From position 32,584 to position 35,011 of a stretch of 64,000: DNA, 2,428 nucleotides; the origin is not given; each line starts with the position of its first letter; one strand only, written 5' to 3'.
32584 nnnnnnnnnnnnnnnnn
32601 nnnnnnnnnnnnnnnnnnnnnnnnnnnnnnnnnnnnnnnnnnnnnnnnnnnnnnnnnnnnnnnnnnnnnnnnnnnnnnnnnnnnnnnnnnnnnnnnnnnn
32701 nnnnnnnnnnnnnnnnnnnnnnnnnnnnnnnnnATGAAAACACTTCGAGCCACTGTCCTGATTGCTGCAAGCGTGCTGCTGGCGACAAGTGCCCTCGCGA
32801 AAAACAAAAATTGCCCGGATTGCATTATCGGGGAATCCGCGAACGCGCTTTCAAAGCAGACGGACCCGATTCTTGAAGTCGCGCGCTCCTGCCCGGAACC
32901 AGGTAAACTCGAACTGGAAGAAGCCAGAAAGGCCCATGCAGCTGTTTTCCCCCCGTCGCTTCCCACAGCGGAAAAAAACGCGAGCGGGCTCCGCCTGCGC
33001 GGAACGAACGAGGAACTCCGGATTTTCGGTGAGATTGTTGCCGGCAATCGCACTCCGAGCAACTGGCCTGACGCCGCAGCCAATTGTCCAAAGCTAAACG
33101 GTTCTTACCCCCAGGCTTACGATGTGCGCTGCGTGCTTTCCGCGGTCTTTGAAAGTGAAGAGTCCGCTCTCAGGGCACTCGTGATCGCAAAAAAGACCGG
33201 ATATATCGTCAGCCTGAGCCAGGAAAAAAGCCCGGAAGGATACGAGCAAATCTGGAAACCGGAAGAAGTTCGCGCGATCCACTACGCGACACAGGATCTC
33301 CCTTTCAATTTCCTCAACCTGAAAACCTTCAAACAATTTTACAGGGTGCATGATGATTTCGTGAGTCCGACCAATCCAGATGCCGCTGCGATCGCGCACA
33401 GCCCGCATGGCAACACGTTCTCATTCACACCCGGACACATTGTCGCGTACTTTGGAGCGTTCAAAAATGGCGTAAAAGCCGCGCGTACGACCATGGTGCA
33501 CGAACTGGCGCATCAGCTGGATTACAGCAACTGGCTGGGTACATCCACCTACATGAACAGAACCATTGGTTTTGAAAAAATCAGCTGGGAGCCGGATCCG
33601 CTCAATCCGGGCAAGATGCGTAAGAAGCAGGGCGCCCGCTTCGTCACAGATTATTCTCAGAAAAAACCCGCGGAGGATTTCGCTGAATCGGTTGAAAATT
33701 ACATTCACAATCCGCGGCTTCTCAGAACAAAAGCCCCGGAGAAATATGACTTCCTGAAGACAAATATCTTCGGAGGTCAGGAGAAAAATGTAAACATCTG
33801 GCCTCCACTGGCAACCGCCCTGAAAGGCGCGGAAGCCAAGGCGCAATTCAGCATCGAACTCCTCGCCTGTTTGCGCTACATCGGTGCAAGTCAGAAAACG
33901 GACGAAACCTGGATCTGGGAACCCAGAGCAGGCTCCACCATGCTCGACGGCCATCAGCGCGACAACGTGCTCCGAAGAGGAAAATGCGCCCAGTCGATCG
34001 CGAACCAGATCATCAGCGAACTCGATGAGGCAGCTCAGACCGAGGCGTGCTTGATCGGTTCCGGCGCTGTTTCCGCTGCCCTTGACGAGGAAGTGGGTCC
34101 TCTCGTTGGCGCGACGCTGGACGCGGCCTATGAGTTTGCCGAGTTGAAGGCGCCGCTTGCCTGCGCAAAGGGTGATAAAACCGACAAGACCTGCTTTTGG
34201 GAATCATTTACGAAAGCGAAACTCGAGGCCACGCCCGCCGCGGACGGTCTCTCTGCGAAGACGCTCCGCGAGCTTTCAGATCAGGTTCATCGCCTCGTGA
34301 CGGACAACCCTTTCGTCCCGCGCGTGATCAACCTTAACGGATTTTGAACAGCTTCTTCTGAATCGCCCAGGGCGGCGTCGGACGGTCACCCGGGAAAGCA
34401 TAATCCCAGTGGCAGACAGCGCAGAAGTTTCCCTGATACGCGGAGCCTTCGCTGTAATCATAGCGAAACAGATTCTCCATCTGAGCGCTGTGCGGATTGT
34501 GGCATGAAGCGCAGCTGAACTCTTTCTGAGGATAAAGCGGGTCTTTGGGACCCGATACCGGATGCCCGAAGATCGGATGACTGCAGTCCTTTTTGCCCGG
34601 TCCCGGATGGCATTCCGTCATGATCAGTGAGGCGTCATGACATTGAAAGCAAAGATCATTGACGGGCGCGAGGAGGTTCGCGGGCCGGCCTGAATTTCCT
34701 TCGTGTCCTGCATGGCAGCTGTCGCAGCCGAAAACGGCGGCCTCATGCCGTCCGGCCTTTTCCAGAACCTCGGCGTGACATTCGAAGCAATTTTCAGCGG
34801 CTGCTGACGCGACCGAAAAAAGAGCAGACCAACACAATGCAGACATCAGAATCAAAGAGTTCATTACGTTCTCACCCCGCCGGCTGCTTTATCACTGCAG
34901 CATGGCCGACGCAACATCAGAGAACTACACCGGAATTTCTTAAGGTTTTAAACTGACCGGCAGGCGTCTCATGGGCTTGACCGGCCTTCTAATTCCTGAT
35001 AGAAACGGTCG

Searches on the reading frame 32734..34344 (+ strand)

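Call 19: search_protein_families(library=pfam, proteins=[window:32734-34344:+], max_evalue=0.01)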
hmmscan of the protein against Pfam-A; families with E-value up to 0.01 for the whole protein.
window:32734-34344:+ (537 aa): 4 families
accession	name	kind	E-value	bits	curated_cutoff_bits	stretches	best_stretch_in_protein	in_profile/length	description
PF06167.18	Peptidase_M90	-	3e-06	27.4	26.2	1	250-342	146-239/243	Glucose-regulated metallo-peptidase M90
PF15890.11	Peptidase_Mx1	-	7.9e-05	22.6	25.6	1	247-326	121-195/240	Putative zinc-binding metallo-peptidase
PF07737.17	ATLF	-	0.00062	20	27.4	1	254-342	114-191/193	Anthrax toxin lethal factor, N- and C-terminal domain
PF15887.11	Peptidase_Mx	-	0.0018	18.2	27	1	300-363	140-205/236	Putative zinc-binding metallo-peptidase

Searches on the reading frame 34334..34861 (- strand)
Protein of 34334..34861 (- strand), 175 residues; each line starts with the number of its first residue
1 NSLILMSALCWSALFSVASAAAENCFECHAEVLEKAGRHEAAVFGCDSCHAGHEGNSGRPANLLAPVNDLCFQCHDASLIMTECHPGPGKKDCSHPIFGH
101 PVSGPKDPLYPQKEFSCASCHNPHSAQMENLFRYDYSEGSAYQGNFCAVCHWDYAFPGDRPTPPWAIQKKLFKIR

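Call 19: search_protein_families(library=pfam, proteins=[window:34334-34861:-], max_evalue=0.01)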
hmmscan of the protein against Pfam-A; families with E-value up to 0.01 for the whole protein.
window:34334-34861:- (175 aa): 5 families
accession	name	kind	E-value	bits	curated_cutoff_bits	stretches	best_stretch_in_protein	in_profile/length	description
PF09699.15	Paired_CXXCH_1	-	3e-15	56.1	20.6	2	41-77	3-38/41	Doubled CXXCH motif (Paired_CXXCH_1)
PF14522.11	Cytochrome_C7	-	3.1e-07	30.6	24.8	1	113-152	12-49/67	Cytochrome c7 and related cytochrome c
PF14537.11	Cytochrom_c3_2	-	0.00022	22.1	25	1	39-151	2-78/79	Cytochrome c3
PF22113.1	Mtrc-MtrF_II-IV_dom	-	0.0019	18.2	30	0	22-153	6-129/176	Outer membrane cytochrome MtrC/MtrF-like, domains II/IV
PF13435.11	Cytochrome_C554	-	0.0066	17.8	20.8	0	20-50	46-83/84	Cytochrome c554 and c-prime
